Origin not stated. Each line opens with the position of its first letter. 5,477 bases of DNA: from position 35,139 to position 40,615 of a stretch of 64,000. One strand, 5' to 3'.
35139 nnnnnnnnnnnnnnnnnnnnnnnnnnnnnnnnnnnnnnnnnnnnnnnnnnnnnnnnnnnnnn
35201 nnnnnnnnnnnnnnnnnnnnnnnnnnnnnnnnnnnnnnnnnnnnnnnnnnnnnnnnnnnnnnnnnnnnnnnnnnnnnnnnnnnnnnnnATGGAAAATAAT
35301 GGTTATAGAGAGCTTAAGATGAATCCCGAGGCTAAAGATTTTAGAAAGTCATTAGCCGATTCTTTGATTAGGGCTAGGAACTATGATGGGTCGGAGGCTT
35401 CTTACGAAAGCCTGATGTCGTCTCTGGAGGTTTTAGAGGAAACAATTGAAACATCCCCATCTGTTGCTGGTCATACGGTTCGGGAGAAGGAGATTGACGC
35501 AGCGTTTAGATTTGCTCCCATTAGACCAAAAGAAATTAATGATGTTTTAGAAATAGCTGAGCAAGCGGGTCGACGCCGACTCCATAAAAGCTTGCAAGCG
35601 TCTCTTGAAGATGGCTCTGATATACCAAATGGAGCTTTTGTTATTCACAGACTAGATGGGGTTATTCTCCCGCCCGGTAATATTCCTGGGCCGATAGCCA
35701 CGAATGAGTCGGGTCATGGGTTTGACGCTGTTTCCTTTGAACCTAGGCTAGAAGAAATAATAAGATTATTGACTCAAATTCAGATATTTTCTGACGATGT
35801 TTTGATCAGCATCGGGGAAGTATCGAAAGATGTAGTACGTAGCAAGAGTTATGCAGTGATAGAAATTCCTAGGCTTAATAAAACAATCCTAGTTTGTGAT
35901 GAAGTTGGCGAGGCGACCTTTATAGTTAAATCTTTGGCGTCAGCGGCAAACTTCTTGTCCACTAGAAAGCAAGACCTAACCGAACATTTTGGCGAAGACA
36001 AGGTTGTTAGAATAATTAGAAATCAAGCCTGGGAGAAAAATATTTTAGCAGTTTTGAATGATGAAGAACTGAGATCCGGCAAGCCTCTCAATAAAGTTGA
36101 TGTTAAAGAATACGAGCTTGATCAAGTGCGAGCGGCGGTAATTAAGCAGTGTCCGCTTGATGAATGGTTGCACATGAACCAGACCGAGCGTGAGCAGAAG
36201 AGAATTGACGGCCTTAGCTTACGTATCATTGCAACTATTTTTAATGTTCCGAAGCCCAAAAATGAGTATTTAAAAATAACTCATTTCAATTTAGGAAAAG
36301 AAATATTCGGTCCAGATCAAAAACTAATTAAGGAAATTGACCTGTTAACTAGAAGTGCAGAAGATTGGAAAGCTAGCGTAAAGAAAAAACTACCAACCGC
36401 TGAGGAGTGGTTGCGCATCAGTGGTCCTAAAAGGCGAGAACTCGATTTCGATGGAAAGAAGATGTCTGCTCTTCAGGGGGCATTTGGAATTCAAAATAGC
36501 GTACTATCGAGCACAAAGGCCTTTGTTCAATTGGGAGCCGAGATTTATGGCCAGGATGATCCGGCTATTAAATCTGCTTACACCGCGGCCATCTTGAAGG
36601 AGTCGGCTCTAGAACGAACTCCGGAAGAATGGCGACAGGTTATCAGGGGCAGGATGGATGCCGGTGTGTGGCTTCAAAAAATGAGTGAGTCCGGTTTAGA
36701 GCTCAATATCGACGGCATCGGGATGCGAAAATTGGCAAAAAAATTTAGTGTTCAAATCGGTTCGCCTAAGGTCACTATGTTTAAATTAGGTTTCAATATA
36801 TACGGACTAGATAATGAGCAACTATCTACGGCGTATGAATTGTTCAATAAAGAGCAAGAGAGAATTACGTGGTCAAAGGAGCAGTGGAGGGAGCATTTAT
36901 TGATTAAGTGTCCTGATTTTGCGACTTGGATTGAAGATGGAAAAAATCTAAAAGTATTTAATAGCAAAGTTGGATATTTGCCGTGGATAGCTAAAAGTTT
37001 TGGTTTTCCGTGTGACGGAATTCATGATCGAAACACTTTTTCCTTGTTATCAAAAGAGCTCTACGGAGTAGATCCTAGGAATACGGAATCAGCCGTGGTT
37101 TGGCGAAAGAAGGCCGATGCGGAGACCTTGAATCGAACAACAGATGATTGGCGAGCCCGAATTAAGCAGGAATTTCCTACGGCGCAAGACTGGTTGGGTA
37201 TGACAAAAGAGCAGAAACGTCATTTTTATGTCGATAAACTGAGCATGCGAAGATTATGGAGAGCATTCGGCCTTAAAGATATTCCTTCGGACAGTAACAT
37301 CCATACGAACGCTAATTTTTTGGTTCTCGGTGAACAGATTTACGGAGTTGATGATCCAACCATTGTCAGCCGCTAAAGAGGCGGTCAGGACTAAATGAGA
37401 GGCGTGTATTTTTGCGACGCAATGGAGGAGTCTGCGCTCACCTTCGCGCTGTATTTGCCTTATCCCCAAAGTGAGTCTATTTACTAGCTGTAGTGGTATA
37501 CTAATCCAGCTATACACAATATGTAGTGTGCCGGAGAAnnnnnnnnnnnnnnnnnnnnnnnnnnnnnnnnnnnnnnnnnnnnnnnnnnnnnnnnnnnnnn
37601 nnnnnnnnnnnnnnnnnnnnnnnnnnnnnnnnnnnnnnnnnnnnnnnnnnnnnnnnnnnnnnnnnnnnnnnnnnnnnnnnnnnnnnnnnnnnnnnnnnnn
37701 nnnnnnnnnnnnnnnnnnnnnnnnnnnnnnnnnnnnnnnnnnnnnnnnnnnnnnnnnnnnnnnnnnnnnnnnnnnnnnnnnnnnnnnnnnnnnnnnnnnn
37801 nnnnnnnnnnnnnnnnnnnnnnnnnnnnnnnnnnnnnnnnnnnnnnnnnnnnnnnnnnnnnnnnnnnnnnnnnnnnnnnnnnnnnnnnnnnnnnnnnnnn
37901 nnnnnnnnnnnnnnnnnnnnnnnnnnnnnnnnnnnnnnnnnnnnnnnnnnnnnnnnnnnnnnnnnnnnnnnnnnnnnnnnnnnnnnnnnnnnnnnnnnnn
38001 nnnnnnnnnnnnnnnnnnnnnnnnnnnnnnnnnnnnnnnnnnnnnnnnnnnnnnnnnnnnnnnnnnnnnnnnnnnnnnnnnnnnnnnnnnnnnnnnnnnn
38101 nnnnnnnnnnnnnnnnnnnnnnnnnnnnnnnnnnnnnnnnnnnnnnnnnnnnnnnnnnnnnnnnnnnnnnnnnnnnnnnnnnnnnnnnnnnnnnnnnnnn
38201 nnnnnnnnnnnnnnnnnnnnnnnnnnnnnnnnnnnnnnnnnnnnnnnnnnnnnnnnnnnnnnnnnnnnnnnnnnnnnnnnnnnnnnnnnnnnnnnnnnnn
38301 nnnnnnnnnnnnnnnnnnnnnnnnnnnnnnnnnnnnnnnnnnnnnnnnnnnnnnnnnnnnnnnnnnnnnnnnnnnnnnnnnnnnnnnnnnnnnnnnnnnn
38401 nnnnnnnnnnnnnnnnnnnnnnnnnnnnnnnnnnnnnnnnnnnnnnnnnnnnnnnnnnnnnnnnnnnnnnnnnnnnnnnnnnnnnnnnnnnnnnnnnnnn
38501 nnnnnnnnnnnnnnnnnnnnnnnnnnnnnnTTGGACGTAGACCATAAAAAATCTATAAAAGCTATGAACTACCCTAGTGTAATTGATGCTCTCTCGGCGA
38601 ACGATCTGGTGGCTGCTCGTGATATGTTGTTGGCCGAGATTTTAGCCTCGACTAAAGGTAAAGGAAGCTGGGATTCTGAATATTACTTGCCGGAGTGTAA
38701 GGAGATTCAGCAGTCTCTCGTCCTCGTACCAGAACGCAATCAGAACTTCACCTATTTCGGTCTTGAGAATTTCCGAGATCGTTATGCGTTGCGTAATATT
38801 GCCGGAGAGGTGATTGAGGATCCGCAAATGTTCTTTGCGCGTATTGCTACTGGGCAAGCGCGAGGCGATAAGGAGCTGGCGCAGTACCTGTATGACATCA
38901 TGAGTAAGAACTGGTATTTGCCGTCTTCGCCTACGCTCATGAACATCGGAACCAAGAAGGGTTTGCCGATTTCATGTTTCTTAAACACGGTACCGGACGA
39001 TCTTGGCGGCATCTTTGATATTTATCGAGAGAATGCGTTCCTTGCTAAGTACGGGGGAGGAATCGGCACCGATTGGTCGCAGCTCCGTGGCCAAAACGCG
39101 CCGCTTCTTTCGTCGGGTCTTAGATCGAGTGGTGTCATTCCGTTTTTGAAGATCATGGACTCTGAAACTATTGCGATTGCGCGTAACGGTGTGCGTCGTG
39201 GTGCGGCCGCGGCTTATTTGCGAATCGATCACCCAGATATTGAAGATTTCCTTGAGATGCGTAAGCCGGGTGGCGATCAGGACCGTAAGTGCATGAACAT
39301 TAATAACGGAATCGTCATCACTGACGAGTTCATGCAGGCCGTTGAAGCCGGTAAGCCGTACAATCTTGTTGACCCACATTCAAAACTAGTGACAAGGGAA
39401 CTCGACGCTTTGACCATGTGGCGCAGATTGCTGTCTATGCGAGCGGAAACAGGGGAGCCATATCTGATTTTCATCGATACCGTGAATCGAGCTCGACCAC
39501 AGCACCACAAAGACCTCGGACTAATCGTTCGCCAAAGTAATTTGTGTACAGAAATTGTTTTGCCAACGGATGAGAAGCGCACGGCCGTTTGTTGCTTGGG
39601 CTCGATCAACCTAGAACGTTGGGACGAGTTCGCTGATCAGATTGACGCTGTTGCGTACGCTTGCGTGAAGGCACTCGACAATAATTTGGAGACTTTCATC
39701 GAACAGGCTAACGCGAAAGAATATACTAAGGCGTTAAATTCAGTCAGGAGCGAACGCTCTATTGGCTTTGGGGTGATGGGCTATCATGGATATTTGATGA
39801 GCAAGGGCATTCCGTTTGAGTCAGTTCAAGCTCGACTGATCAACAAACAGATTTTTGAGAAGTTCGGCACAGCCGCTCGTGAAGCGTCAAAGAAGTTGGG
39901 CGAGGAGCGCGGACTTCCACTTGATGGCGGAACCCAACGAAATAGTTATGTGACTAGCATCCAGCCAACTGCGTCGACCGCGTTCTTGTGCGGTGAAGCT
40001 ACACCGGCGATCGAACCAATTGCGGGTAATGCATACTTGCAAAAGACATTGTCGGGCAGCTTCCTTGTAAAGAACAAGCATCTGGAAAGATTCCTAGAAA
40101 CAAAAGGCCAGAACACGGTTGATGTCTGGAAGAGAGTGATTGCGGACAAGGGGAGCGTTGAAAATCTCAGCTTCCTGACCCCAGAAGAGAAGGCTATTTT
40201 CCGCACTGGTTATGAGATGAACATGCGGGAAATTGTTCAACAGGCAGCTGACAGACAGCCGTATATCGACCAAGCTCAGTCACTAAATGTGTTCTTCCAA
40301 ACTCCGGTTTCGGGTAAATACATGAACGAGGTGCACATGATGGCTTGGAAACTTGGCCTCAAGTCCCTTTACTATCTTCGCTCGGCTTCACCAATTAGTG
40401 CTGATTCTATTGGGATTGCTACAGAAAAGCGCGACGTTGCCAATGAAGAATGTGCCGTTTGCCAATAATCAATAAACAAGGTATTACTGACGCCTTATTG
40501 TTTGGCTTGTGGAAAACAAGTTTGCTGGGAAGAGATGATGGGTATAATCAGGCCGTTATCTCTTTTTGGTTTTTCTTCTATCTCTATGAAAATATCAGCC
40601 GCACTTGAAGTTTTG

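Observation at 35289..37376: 695-aa protein with five tandem ~90-aa repeats of an undescribed Trp/Gly-rich module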

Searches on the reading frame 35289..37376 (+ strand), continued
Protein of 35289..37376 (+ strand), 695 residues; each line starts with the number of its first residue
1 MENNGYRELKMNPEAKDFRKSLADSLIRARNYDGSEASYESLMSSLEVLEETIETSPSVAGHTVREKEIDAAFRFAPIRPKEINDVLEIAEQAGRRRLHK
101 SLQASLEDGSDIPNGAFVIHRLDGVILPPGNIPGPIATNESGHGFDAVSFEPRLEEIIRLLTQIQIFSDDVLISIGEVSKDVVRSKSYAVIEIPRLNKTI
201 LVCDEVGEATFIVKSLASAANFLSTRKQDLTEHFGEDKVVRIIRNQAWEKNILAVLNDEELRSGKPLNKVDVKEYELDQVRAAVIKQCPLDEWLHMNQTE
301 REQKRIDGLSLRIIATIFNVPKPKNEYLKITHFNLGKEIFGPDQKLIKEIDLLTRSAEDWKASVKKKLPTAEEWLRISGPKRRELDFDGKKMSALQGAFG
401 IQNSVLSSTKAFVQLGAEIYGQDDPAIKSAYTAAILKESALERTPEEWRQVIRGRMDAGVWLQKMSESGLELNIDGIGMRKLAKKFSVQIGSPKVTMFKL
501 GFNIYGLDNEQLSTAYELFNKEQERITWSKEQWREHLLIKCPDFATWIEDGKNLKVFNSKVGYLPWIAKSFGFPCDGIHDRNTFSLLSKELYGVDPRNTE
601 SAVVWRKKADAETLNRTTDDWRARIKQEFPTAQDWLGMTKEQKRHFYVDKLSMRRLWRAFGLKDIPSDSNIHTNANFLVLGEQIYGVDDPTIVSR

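Call 59: list_cluster_members(proteins=[P0001, P0002, P0147, P0007])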
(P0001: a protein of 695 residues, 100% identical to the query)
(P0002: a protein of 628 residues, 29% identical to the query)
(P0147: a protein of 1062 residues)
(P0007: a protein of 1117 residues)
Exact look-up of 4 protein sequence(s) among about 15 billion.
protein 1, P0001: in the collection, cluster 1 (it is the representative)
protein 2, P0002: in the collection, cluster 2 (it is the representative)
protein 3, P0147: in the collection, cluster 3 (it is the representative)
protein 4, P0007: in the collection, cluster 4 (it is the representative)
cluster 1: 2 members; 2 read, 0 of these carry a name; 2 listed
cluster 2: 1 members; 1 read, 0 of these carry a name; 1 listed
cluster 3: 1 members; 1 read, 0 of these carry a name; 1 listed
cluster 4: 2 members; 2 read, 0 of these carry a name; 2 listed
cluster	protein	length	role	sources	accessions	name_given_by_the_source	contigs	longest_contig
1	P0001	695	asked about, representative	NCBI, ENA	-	-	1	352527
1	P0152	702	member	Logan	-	-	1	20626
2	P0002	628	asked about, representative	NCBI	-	-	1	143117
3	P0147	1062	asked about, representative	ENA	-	-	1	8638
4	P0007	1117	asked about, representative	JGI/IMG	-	-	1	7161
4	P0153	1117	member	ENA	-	-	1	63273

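Call 72: find_related_loci(query=A5, collection=metagenome_contigs, flank=8000)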
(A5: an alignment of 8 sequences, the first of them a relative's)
Query A5 (1062 aa) in metagenome_contigs; peptide patterns used: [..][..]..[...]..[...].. (x = any residue, [..] = any of these).
600 stretches matched a pattern (row limit reached: there are more); 584 encode a relative of the query (tblastn E <= 1e-3); the best 80 are kept; 80 distinct loci.
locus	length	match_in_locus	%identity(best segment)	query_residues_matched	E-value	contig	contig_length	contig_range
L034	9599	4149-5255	40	70-433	2e-69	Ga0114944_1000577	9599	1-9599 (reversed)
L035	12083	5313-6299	27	75-422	2e-19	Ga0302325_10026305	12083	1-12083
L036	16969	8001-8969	27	78-422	8e-19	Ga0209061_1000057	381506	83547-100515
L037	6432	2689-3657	26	78-422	1e-18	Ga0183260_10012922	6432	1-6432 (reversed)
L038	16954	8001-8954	26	84-422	2e-18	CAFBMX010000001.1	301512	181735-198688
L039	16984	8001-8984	26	73-422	2e-18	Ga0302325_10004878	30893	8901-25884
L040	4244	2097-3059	26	80-422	3e-18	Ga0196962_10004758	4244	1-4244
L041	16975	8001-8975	26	78-422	1e-17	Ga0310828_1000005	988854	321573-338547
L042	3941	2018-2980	26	80-422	9e-18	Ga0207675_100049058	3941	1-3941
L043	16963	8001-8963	26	80-422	1e-17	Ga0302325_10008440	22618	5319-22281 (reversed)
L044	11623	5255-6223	27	84-422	1e-17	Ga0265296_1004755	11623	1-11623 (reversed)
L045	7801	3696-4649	27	84-422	2e-17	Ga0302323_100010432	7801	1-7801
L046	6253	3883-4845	26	80-422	2e-17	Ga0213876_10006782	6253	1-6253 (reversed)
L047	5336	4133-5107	25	78-422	2e-17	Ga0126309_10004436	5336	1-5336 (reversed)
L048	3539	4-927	27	94-422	2e-17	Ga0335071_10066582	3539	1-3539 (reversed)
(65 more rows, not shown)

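Call 75: search_protein_families(library=padloc, proteins=[P0001, P0147, P0122, P0108], max_evalue=0.001)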
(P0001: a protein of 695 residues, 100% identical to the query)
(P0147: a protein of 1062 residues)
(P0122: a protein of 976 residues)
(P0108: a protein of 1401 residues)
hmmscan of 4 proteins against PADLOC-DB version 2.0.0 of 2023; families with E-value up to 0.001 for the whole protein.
P0001 (695 aa): 0 families

P0147 (1062 aa): 9 families
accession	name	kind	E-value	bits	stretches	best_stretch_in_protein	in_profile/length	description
PDLC02707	PbeA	-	9.4e-13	45.6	1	293-457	495-656/672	PbeA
PDLC03658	mREase_IV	-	6.6e-12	42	1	39-427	197-554/953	Type IV methyl-directed restriction enzyme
PDLC02704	PbeA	-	1.7e-07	28.1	1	284-429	493-642/682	PbeA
PDLC03659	mREase_IV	-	2.6e-07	26.9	1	96-422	245-557/945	Type IV methyl-directed restriction enzyme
PDLC03597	REase_MTase_IIG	-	4.5e-07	25.8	1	160-245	298-376/1646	Type IIG restriction enzyme-methyltransferase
PDLC03928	PsyrT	-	1.8e-06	24.6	1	327-419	245-336/689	-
PDLC01439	typeIV_DinG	-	6.4e-06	23.1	0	296-391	381-470/575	CAS-IV-A; associated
PDLC02706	PbeA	-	7.1e-06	22.9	0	91-205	286-415/722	PbeA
PDLC03648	REase_III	-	0.00079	15.6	0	354-423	290-359/871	Type III restriction enzyme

P0122 (976 aa): 4 families
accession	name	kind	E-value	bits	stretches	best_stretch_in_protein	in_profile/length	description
PDLC02707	PbeA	-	3.9e-10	37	1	322-473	489-627/672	PbeA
PDLC03658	mREase_IV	-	1.6e-09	34.1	1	260-461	361-548/953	Type IV methyl-directed restriction enzyme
PDLC02706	PbeA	-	2.4e-07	27.8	0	411-463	612-664/722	PbeA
PDLC03597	REase_MTase_IIG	-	8.9e-05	18.2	0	182-222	298-338/1646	Type IIG restriction enzyme-methyltransferase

P0108 (1401 aa): 8 families
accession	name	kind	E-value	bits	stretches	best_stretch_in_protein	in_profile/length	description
PDLC02707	PbeA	-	3e-14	50.5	2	298-427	510-629/672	PbeA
PDLC02704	PbeA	-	1.6e-10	38.1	1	324-426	548-642/682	PbeA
PDLC02706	PbeA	-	8.3e-10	35.9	1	348-426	590-670/722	PbeA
PDLC03658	mREase_IV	-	3.3e-07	26.4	1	365-432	495-562/953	Type IV methyl-directed restriction enzyme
PDLC03659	mREase_IV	-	2.4e-06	23.7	1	275-427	424-565/945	Type IV methyl-directed restriction enzyme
PDLC03928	PsyrT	-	1.6e-05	21.5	0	324-415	252-335/689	-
PDLC01439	typeIV_DinG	-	0.00011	19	0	279-389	377-471/575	CAS-IV-A; associated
PDLC02705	PbeA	-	0.0009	15.5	0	362-425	567-630/691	PbeA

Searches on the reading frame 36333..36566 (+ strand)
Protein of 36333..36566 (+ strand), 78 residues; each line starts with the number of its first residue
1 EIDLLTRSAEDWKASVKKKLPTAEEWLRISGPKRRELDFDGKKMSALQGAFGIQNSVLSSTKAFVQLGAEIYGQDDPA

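Call 17: search_solved_structures(query=A2, max_evalue=10, show_alignments=2)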
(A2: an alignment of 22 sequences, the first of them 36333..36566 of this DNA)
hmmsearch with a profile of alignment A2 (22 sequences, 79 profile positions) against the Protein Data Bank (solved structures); distinct sequences matched with E-value up to 10: 3.
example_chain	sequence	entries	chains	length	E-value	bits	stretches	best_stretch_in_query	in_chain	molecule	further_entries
3kgl_A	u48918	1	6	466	0.24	14.4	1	22-61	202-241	Cruciferin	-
6qbi_A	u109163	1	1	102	0.65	13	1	8-54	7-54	Surface protein, mlp lipoprotein family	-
8yjz_G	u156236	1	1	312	4.3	10.4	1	22-57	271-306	Ribonuclease H2 subunit B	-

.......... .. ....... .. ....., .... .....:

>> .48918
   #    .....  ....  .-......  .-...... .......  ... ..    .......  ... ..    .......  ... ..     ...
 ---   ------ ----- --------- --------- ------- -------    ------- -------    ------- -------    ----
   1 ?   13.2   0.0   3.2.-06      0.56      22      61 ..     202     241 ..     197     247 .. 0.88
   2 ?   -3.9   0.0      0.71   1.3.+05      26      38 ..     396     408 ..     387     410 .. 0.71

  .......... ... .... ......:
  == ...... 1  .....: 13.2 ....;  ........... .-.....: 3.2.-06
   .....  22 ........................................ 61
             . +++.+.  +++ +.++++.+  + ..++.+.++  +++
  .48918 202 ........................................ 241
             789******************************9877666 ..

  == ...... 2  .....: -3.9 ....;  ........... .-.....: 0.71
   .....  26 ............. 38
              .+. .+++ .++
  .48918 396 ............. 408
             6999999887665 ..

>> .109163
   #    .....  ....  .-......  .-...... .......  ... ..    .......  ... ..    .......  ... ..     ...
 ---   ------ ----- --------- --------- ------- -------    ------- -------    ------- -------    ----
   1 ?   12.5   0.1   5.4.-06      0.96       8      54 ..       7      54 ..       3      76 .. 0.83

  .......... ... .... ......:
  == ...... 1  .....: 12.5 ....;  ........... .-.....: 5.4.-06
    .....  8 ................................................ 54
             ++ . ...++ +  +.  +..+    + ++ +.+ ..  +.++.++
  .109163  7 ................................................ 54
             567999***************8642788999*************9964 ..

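Call 29: predict_structure(alignment_id=A2)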
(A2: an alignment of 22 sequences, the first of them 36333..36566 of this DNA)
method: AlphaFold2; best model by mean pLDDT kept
length: 78 residues; sequences in the alignment: 22
mean_pLDDT: 82.7   pTM: 0.68
mean pLDDT of the five models: 82.7, 82.0, 81.5, 80.5, 80.2
residues with pLDDT >= 90: 10; 70-90: 60; 50-70: 5; < 50: 3
segments of 3 or more residues with pLDDT < 50: 1-3
pLDDT, mean of each block of 10 residues (from residue 1): 61 89 88 84 86 85 89 79
secondary structure, 60 per line:
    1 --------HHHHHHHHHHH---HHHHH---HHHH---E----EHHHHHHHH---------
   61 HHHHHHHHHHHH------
elements in order: H9-19 H23-27 H31-34 H44-51 H61-72

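Call 53: search_protein_families(library=pfam, alignment_id=A2, max_evalue=10)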
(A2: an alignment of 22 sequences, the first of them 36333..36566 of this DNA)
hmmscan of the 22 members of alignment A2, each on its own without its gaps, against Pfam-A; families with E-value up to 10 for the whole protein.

A. member 1, window:36333-36566:+ (78 aa): 1 family
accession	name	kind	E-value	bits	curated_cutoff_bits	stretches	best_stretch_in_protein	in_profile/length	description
PF13393.11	tRNA-synt_His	-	0.23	11.1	25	1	54-77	101-124/308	Histidyl-tRNA synthetase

B. families by the number of members that match (of 22 scanned): 9 families
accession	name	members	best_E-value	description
PF13959.11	CTE_SPB4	2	0.002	ATP-dependent rRNA helicase SPB4-like, C-terminal extension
PF05137.18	PilN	1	0.008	Fimbrial assembly protein (PilN)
PF10654.15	DUF2481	1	0.0099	Protein of unknown function (DUF2481)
PF14577.11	SEO_C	1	0.1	Sieve element occlusion C-terminus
PF24357.1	TMD0_ABC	1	0.11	ABC transporter TMD0 domain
PF02836.23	Glyco_hydro_2_C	1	0.17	Glycosyl hydrolases family 2, TIM barrel domain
PF24735.1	DUF7686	1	0.2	Domain of unknown function (DUF7686)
PF13393.11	tRNA-synt_His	1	0.23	Histidyl-tRNA synthetase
PF11333.13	DUF3135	1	0.26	Protein of unknown function (DUF3135)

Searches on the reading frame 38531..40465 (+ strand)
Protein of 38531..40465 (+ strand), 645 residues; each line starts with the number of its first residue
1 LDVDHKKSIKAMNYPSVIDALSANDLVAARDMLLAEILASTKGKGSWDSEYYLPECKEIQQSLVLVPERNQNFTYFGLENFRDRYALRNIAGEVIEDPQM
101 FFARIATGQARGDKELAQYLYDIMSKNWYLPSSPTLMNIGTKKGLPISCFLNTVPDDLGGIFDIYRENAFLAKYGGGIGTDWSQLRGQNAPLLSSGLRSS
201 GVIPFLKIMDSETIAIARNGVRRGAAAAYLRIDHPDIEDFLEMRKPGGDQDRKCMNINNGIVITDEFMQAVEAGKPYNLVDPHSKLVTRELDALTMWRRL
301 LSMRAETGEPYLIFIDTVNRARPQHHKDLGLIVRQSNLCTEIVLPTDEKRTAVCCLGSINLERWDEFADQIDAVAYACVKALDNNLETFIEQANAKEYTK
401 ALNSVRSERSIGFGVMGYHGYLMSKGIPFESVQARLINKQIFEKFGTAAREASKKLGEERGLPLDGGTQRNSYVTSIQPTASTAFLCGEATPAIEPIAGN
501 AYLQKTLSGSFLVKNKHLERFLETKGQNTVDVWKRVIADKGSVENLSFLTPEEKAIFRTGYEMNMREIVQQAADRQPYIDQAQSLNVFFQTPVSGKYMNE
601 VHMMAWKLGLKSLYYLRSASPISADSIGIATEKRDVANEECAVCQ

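Call 69: search_protein_families(library=pfam, proteins=[window:38531-40465:+], max_evalue=0.001)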
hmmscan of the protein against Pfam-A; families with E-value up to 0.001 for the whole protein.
window:38531-40465:+ (645 aa): 2 families
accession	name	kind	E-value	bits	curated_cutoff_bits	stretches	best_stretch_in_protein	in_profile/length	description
PF02867.20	Ribonuc_red_lgC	-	3.4e-123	412.5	23.9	2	148-463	2-335/523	Ribonucleotide reductase, barrel domain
PF00317.26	Ribonuc_red_lgN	-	1.2e-22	80.2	28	1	72-144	2-77/77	Ribonucleotide reductase, all-alpha domain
